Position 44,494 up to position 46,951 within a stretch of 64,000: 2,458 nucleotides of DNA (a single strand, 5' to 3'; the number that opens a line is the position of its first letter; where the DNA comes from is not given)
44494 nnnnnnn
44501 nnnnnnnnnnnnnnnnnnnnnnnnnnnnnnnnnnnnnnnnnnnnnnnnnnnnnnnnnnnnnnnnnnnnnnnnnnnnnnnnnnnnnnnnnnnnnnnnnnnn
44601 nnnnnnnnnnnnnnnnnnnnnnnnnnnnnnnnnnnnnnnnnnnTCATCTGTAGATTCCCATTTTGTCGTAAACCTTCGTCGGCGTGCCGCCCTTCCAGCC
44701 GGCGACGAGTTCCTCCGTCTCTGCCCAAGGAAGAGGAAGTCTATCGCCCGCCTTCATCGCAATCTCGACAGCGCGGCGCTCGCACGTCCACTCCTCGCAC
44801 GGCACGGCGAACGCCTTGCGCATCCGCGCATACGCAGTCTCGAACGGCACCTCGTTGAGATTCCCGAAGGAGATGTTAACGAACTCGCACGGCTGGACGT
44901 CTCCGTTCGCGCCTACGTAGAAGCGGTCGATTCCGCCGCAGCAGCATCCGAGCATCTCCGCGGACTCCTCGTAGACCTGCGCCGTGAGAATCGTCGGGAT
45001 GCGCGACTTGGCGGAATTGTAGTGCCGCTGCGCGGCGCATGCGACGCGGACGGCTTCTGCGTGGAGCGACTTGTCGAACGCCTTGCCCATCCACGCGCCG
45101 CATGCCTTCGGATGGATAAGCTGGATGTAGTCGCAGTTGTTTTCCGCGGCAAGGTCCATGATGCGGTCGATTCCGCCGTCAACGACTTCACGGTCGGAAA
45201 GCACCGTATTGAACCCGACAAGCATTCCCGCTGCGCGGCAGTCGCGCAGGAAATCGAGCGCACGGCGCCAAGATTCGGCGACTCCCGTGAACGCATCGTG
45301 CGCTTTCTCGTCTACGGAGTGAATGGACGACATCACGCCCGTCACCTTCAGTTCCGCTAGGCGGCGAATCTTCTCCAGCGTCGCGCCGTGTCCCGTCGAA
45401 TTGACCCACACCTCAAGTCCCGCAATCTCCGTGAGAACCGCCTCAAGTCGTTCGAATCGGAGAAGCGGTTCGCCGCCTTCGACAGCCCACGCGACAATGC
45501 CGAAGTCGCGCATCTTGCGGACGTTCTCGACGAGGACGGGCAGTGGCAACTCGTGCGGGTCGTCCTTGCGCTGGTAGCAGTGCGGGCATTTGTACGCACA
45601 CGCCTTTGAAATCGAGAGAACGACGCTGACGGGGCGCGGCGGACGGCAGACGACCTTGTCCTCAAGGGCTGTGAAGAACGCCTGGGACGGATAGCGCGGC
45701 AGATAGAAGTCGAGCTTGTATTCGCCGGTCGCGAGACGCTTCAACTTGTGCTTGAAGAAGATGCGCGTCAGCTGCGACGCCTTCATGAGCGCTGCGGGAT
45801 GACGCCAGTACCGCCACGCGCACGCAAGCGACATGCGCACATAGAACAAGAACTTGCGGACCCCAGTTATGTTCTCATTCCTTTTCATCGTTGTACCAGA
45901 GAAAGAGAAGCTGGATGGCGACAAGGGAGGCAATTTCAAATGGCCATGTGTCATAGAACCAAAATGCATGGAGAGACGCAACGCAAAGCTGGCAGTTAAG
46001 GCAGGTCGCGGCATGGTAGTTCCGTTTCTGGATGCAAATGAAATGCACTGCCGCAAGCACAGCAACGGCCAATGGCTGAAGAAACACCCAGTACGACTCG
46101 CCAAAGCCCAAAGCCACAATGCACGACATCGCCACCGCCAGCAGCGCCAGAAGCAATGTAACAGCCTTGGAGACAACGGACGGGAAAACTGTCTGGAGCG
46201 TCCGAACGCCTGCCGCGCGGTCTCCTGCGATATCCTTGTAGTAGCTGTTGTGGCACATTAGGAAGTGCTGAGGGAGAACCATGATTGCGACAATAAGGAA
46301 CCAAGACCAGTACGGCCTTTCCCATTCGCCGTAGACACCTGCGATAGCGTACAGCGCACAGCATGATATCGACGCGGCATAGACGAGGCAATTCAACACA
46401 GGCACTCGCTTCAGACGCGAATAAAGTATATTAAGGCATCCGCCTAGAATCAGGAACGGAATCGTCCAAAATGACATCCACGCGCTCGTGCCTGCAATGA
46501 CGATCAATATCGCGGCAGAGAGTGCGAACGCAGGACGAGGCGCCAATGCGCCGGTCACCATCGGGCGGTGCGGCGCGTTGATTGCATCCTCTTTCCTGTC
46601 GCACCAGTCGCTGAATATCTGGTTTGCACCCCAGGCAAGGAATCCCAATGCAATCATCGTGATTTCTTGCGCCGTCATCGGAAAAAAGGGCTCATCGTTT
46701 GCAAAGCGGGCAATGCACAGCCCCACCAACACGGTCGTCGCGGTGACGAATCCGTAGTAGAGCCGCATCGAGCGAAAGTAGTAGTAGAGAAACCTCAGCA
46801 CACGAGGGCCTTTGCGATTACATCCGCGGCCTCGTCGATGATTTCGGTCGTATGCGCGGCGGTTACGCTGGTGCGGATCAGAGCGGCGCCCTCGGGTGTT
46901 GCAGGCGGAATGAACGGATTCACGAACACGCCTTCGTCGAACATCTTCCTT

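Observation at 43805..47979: Translationally coupled four-gene cluster: SPT-like alpha-oxoamine synthase, UbiA prenyltransferase, radical SAM/SPASM enzyme and DAGK-type lipid kinase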

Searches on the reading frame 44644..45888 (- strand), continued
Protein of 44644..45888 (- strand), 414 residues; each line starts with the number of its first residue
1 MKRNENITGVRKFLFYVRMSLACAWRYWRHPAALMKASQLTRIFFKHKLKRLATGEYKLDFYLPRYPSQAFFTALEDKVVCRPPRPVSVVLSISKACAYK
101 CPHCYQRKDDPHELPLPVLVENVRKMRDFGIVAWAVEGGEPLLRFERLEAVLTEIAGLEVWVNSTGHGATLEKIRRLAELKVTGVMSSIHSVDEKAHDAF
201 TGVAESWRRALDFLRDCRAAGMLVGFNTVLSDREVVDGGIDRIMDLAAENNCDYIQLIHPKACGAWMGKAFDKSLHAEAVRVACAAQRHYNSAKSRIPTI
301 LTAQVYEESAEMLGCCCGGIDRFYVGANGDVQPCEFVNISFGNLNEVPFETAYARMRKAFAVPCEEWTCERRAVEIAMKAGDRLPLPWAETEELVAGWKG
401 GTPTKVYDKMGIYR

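Call 83: predict_structure(alignment_id=A4)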
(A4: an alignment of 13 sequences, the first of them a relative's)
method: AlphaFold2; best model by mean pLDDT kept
length: 724 residues; sequences in the alignment: 13
mean_pLDDT: 66.5   pTM: 0.48
mean pLDDT of the five models: 66.5, 64.0, 62.9, 62.5, 61.2
residues with pLDDT >= 90: 74; 70-90: 303; 50-70: 159; < 50: 188
segments of 3 or more residues with pLDDT < 50: 1-7, 309-320, 352-393, 407-419, 566-578, 599-604, 611-680, 692-696, 709-724
pLDDT, mean of each block of 10 residues (from residue 1): 43 85 88 89 85 88 82 65 79 91 89 88 82 71 85 91 86 83 80 61 64 82 90 88 92 87 77 90 84 85 66 39 56 57 56 40 32 41 45 54 50 38 71 64 65 86 76 86 86 78 76 87 85 76 83 83 54 45 62 55 53 31 22 25 26 37 35 38 57 48 52 37 28
secondary structure, 60 per line:
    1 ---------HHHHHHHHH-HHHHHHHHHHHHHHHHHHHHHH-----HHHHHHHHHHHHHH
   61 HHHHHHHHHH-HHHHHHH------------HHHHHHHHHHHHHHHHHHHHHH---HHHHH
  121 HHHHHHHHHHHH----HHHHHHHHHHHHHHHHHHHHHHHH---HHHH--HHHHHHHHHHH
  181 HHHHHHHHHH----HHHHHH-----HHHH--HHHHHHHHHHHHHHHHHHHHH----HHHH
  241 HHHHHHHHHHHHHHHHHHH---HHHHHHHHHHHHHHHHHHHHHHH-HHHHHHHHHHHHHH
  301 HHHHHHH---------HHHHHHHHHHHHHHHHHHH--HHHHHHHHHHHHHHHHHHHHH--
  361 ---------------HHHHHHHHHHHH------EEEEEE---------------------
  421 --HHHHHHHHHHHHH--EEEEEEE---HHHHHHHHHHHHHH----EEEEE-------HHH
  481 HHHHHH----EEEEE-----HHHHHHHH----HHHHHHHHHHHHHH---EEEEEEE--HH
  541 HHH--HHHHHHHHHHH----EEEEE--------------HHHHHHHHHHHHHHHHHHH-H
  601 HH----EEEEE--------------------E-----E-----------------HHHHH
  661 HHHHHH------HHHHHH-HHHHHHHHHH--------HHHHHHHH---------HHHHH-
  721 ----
elements in order (helices of 4 or more, strands of 3 or more residues): H10-18 H20-41 H47-70 H72-78 H91-112 H116-132 H137-160 H164-167 H170-190 H195-200 H206-209 H212-232 H237-259 H263-285 H287-307 H317-335 H338-358 H376-387 E394-399 H423-435 E438-444 H448-461 E466-470 H478-486 E491-495 H501-508 H513-526 E530-536 H539-543 H546-556 E561-565 H580-598 E607-611 H656-666 H673-678 H680-689 H698-705 H715-719
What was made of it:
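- Tried and rejected: The model has pTM 0.48, and the linker and SPASM region are below pLDDT 50, so it cannot be interpreted (call 83).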

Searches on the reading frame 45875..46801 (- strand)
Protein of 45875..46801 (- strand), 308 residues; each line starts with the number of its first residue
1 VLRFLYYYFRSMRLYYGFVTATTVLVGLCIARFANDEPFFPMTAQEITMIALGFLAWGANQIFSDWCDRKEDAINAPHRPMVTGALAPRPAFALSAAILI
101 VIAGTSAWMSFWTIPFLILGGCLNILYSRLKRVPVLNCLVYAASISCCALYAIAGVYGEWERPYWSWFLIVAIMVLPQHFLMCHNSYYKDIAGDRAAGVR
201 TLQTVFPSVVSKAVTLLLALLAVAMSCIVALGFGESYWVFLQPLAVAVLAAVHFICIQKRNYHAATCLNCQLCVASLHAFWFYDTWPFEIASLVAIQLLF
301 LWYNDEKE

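Call 3: search_protein_families(library=pfam, proteins=[window:45875-46801:-], max_evalue=0.01)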
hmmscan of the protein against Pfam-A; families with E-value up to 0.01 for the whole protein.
window:45875-46801:- (308 aa): 1 family
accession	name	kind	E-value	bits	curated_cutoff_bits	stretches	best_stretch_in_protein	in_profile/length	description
PF01040.23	UbiA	-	9.5e-29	100.8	34.2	1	23-258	4-234/250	UbiA prenyltransferase family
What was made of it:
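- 45875..46801 (-): UbiA-family integral membrane transferase, 308 aa, GTG start overlapping the AOS stop. PF01040 100.8 bits (call 3).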

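Call 4: search_protein_families(library=ncbifam, proteins=[window:45875-46801:-], max_evalue=0.01)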
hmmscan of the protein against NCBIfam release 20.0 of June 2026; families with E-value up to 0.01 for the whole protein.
window:45875-46801:- (308 aa): 20 families
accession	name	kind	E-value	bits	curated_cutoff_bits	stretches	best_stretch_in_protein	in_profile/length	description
NF009523.0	PRK12884.1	equivalog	4.1e-20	72.1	269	1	8-263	7-251/279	prenyltransferase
NF009521.0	PRK12882.1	equivalog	1.4e-17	63.9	296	1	8-274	8-268/280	geranylgeranylglycerol-phosphate geranylgeranyltransferase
NF005742.0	PRK07566.1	equivalog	1.3e-15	57.4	313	1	47-237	69-259/315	chlorophyll synthase ChlG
TIGR01476.1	chlor_syn_BchG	subfamily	7.5e-14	51.8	212.3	1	47-267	41-257/283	(bacterio)chlorophyll synthase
NF009522.0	PRK12883.1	equivalog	3.4e-11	43.1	353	1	40-260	33-249/279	geranylgeranylglycerol-phosphate geranylgeranyltransferase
TIGR01475.1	ubiA_other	subfamily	4.7e-10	39.4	180.8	1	59-262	51-254/282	UbiA-like polyprenyltransferase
TIGR01474.1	ubiA_proteo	equivalog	3.4e-08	33.3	275.45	1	46-259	42-253/282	4-hydroxybenzoate octaprenyltransferase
NF009526.0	PRK12888.1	equivalog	7.4e-07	28.9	364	1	47-248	59-256/301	4-hydroxybenzoate octaprenyltransferase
TIGR02056.1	ChlG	equivalog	2.3e-06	27.4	436.45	1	47-226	57-241/306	chlorophyll synthase ChlG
NF009058.0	PRK12392.1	subfamily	2.3e-06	26.9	494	1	49-262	57-273/333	bacteriochlorophyll c synthase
NF045897.1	SCO3242_trans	equivalog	3.3e-06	26.9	260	1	62-99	49-86/287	SCO3242 family prenyltransferase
NF041584.1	MqnP_SCO4491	exception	4.4e-06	26.6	420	1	46-249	46-245/285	menaquinone biosynthesis prenyltransferase MqnP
NF009513.0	PRK12872.1-3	equivalog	5.6e-06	26.1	288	1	37-258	45-262/293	prenyltransferase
NF035940.1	prenyl_rel_EboC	equivalog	2.2e-05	24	250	1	18-118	11-113/292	UbiA-like protein EboC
NF041585.1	MqnP_Cj_Hp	exception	0.00038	20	375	1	25-238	21-228/281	menaquinone biosynthesis prenyltransferase MqnP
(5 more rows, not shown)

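Call 31: search_solved_structures(query=window:45875-46801:-, max_evalue=0.1)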
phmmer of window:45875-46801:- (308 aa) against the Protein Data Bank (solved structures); distinct sequences matched with E-value up to 0.1: 4.
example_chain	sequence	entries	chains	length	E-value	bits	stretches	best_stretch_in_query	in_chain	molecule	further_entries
9sau_C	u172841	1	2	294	3.1e-05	27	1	49-209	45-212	Chlorophyll a synthase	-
9sas_C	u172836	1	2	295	3.1e-05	27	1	49-209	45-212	Chlorophyll a synthase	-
6m31_A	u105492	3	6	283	5.8e-05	26.2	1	52-246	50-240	Digeranylgeranylglyceryl phosphate synthase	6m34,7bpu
9c9f_A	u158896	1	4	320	0.061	16.2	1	150-200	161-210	Fluoroacetate dehalogenase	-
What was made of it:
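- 45875..46801 (-): The nearest named families and structures are DGGGPS and (bacterio)chlorophyll synthase, all far below their cut-offs (calls 4, 31).
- The nearest relatives of the UbiA are DGGGPS and ChlG (calls 4, 31). The UbiA here is ChlG-like (calls 4, 31).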
